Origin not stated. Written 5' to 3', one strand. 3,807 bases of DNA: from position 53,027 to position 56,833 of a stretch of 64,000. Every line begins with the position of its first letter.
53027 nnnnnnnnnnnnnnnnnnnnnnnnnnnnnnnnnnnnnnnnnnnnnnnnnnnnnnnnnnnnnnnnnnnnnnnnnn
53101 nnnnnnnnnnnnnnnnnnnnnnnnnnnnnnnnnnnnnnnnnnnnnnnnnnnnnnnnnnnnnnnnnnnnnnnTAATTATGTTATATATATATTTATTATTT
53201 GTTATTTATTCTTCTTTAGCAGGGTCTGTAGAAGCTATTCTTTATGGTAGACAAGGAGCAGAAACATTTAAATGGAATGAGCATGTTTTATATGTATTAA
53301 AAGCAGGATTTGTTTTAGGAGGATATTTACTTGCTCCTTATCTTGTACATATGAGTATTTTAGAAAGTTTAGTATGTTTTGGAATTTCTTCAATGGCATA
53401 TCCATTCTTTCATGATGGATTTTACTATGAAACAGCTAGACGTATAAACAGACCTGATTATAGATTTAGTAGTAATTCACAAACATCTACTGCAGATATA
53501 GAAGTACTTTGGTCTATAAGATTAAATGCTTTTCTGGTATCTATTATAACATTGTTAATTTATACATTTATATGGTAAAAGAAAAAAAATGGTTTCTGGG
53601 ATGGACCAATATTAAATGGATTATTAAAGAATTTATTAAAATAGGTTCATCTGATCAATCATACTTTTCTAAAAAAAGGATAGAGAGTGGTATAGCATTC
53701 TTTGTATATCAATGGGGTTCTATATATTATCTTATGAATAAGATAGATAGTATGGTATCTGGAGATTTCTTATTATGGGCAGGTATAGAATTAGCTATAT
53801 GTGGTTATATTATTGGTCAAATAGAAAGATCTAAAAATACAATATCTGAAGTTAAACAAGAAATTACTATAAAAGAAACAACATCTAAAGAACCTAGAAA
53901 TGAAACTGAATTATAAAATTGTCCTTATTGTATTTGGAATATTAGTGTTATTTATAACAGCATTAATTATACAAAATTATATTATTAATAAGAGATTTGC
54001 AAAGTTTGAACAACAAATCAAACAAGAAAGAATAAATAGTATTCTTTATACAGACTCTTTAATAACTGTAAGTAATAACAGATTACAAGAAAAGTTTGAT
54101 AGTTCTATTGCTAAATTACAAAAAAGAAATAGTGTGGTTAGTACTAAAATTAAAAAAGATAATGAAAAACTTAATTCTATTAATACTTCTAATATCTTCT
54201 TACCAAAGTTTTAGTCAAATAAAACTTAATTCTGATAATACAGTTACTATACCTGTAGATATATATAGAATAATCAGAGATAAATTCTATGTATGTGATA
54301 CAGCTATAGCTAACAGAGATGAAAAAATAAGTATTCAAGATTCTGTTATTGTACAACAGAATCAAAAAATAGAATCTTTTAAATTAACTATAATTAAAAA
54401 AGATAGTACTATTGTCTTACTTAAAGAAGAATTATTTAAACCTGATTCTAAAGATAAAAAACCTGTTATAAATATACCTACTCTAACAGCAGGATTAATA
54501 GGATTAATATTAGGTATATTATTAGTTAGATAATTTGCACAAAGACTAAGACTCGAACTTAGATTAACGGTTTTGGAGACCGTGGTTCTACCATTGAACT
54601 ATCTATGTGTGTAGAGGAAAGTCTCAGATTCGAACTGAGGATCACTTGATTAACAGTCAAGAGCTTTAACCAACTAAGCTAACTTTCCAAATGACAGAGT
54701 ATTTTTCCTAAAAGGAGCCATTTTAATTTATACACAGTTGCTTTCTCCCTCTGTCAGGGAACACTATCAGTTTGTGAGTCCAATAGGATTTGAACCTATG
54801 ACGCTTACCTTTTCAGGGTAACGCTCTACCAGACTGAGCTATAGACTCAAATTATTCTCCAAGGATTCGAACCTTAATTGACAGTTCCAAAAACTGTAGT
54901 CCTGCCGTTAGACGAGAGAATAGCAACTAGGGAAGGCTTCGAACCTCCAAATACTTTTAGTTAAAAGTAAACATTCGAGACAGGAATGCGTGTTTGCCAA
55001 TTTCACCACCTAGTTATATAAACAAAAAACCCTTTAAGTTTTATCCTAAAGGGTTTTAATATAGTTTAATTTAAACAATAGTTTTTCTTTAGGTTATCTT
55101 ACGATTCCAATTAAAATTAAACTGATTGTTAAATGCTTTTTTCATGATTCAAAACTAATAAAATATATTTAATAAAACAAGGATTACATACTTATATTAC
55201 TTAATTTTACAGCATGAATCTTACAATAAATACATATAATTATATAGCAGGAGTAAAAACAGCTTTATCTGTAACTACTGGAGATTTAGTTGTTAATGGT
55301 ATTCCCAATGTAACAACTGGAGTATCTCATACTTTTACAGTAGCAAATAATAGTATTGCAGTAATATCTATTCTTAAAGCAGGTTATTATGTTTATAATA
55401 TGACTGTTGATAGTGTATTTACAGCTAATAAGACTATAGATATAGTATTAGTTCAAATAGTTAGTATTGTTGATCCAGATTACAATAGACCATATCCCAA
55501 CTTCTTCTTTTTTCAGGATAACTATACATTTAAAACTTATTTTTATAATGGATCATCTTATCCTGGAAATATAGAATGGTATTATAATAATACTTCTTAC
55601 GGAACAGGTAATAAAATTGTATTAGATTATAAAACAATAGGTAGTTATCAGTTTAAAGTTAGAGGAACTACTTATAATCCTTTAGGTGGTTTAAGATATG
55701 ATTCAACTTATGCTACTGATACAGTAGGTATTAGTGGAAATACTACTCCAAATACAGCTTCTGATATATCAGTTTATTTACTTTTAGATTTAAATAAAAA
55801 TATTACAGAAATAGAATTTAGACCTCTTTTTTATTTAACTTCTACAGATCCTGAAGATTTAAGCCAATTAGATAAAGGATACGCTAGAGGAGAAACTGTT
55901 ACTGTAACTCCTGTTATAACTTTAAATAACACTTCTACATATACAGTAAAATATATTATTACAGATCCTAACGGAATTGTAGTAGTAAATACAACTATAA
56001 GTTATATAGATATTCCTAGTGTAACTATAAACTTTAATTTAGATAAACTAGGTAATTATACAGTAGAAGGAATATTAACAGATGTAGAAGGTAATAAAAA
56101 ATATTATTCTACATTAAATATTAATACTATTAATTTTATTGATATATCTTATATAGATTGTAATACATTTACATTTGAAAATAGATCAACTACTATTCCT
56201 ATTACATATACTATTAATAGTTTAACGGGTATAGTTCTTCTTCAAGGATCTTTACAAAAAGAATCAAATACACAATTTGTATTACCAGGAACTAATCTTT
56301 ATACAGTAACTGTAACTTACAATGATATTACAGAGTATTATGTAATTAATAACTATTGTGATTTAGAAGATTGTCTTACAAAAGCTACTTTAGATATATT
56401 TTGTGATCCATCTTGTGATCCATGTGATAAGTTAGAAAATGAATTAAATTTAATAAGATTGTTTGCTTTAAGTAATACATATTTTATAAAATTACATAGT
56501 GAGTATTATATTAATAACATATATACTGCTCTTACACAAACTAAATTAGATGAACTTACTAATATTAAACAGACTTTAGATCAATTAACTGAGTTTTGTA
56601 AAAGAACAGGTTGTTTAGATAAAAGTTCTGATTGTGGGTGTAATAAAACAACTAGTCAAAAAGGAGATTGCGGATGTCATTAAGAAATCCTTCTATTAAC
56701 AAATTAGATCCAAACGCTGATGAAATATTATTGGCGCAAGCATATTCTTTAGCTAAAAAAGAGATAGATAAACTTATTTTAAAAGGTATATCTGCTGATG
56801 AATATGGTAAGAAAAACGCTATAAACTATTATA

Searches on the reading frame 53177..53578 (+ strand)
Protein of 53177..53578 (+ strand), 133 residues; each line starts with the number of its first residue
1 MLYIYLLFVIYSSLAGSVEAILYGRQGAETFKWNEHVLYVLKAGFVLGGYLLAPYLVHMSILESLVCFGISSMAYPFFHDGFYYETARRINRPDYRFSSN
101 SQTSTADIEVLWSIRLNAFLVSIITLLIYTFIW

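Call 6: search_protein_families(library=pfam, proteins=[window:53177-53578:+], max_evalue=0.01)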
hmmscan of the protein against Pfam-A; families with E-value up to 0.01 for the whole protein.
window:53177-53578:+ (133 aa): 0 families

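Call 7: search_protein_families(library=phrogs, proteins=[window:53177-53578:+], max_evalue=0.01)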
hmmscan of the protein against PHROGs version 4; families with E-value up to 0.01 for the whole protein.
window:53177-53578:+ (133 aa): 0 families

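Call 30: find_encoding_contigs(protein=window:53177-53578:+, flank=10000, max_places=10)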
Protein window:53177-53578:+ (133 aa): 2 contigs read that carry it; 1 place shown.
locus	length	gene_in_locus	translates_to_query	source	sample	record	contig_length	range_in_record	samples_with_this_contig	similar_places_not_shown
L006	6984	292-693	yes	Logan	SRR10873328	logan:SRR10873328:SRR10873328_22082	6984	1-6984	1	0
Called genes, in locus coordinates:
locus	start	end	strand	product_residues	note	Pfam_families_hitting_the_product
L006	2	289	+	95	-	?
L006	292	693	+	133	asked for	-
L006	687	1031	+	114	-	-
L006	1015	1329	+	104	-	-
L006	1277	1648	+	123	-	-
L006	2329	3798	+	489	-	-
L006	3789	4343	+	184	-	-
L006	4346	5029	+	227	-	-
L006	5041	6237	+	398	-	PF07484:Collar (weak)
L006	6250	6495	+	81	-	-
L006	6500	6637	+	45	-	-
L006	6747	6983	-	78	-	?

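Call 53: search_protein_families(library=ncbifam, proteins=[window:53177-53578:+], max_evalue=0.05)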
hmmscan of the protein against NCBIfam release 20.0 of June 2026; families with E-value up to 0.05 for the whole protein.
window:53177-53578:+ (133 aa): 0 families

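Call 84: search_protein_families(library=padloc, proteins=[window:53177-53578:+], max_evalue=0.01)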
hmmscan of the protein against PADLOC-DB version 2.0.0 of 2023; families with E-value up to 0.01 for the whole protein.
window:53177-53578:+ (133 aa): 0 families

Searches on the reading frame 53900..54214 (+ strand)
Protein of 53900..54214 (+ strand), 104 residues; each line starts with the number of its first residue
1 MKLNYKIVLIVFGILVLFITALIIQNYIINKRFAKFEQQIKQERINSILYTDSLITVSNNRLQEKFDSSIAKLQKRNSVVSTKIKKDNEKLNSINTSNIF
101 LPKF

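Call 53: search_protein_families(library=ncbifam, proteins=[window:53900-54214:+], max_evalue=0.05)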
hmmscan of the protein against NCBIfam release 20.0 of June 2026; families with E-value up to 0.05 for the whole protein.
window:53900-54214:+ (104 aa): 4 families
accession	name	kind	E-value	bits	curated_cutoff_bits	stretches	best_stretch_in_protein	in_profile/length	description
NF045998.1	cleave_ABC_plasm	equivalog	0.0048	15.2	500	1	2-97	289-384/673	Mbov_0121 family peptidase domain-containing ABC transporter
NF003007.0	PRK03818.1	equivalog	0.016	13.8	449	1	11-90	165-244/553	putative transporter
TIGR01947.1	rnfG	subfamily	0.026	14.6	102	1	7-85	2-76/187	RnfABCDGE type electron transport complex subunit G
NF038340.1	SAR2788_fam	subfamily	0.042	13.6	50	1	15-94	5-81/177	SAR2788 family putative toxin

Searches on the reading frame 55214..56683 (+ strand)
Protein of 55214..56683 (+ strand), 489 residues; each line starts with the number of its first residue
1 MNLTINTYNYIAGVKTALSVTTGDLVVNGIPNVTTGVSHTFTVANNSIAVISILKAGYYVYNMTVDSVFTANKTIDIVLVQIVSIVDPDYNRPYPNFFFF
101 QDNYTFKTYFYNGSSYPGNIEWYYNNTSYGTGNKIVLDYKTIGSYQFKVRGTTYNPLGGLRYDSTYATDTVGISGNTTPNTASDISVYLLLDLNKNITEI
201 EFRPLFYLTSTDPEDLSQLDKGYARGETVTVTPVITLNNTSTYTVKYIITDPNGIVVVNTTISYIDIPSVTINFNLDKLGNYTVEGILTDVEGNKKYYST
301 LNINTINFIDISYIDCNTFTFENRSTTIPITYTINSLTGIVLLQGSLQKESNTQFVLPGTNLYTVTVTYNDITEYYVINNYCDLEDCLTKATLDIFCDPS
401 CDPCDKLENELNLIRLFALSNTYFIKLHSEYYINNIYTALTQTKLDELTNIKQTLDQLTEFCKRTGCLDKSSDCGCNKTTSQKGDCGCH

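Call 6: search_protein_families(library=pfam, proteins=[window:55214-56683:+], max_evalue=0.01)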
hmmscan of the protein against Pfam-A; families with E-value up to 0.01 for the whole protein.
window:55214-56683:+ (489 aa): 0 families

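Call 7: search_protein_families(library=phrogs, proteins=[window:55214-56683:+], max_evalue=0.01)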
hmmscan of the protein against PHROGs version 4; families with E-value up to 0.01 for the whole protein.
window:55214-56683:+ (489 aa): 0 families

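Call 28: find_encoding_contigs(protein=window:55214-56683:+, flank=10000, max_places=10)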
Protein window:55214-56683:+ (489 aa): 2 contigs read that carry it; 1 place shown.
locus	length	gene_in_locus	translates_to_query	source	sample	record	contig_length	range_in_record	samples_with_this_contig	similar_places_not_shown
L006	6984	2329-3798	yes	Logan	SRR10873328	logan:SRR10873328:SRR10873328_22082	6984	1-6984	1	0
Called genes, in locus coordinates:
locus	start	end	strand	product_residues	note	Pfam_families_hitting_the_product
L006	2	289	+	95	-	?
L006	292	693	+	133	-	-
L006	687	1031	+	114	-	-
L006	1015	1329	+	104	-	-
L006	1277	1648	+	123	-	-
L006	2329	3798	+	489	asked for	-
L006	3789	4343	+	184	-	-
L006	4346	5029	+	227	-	-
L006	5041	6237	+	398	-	PF07484:Collar (weak)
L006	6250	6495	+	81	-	-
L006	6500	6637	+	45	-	-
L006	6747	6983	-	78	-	?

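Call 41: find_related_loci(query=window:55214-56683:+, collection=viral_contigs, flank=10000)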
Query window:55214-56683:+ (489 aa) in viral_contigs; peptide patterns used: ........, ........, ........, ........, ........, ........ (x = any residue, [..] = any of these).
15 stretches matched a pattern, but none encodes a relative of the query by tblastn (E <= 1e-3).
